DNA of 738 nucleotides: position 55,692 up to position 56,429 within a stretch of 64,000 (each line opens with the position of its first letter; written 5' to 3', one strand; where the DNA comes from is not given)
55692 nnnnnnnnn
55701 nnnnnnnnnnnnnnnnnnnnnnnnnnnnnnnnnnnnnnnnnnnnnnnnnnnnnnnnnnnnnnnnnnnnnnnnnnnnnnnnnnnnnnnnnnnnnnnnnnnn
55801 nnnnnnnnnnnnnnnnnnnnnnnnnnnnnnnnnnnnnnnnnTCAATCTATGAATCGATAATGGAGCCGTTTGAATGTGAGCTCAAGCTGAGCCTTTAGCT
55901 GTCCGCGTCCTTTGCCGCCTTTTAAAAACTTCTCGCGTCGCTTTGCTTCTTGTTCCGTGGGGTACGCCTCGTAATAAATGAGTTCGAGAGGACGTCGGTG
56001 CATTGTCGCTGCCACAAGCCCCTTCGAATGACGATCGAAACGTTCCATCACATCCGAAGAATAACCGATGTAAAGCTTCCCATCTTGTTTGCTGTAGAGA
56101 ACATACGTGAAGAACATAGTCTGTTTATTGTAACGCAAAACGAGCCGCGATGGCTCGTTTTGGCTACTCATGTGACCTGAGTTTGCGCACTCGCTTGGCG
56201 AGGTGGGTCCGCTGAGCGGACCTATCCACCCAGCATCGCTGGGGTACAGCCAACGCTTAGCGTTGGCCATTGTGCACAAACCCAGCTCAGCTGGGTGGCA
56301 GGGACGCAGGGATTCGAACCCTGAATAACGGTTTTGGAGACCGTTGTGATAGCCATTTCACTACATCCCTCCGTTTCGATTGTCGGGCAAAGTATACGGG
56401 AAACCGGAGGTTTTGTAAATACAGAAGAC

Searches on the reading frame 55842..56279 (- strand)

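Call 99: search_protein_families(library=pfam, proteins=[window:55842-56279:-], max_evalue=0.001)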
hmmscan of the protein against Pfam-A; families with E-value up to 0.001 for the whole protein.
window:55842-56279:- (145 aa): 1 family
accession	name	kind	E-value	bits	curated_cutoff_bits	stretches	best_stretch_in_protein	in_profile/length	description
PF01541.30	GIY-YIG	-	2.6e-15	56.9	22.6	1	55-124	1-73/78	GIY-YIG catalytic domain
